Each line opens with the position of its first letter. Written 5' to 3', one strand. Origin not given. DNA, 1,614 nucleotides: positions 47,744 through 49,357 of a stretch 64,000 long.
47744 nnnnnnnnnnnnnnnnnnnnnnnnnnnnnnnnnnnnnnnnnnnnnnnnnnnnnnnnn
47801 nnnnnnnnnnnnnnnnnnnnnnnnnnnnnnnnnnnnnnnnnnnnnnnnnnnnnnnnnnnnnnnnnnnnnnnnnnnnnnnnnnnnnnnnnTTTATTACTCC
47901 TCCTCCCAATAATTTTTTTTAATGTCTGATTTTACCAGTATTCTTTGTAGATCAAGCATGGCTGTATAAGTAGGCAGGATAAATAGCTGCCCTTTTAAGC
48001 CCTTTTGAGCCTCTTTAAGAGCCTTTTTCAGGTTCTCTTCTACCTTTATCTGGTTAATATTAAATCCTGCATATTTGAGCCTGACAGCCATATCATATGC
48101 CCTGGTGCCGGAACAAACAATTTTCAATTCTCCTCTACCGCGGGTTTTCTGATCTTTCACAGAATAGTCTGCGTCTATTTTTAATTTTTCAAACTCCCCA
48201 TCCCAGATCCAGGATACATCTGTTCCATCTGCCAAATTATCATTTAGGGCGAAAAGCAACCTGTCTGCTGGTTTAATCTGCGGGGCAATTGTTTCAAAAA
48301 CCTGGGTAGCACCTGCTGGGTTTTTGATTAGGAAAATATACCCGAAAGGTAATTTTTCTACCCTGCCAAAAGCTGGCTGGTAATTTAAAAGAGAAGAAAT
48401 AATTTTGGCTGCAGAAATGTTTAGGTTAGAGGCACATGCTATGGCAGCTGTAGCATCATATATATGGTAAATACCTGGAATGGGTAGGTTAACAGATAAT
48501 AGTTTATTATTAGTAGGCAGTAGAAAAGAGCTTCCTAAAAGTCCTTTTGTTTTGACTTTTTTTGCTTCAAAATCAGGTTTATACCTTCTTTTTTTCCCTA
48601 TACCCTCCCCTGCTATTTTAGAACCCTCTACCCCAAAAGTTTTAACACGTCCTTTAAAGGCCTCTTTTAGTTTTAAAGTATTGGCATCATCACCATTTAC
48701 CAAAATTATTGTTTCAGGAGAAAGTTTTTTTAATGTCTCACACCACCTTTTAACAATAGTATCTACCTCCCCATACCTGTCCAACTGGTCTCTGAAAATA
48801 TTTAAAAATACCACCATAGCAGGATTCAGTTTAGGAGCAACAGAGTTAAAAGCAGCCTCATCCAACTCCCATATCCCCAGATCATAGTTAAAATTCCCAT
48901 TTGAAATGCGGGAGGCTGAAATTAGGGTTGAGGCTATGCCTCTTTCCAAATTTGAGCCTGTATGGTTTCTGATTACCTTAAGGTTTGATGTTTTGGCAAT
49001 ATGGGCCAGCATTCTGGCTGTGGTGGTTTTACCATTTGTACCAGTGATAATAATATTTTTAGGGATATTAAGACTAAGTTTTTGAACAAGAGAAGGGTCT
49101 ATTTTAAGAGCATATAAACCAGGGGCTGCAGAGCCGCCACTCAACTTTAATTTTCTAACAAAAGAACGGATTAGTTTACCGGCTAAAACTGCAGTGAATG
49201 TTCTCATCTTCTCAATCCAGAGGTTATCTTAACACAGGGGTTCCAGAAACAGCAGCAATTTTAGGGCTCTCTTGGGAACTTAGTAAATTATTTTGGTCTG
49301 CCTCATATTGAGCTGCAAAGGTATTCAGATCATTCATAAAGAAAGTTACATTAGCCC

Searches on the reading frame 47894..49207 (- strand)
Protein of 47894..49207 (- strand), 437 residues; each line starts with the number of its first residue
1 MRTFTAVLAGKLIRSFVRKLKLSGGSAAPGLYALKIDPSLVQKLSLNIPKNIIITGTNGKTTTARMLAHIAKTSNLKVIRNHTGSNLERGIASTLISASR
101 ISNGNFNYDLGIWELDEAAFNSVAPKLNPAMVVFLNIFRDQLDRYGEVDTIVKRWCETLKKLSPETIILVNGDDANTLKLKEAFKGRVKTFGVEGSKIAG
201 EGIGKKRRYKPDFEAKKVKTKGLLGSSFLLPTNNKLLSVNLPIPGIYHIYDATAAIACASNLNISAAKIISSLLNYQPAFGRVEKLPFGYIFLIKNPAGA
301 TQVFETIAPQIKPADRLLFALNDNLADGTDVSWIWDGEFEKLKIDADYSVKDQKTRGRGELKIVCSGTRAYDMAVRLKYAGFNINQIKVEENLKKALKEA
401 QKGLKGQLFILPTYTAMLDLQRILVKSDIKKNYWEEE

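Call 95: search_protein_families(library=pfam, proteins=[window:47894-49207:-], max_evalue=0.0001)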
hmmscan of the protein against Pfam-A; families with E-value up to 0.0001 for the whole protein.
window:47894-49207:- (437 aa): 2 families
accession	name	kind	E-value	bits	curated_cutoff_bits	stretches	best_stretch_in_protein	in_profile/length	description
PF08353.15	MurT_C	-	3e-33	114.6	25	1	293-417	1-110/110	MurT ligase C-terminal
PF08245.18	Mur_ligase_M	-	4.5e-20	72.9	24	1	54-259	1-200/200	Mur ligase middle domain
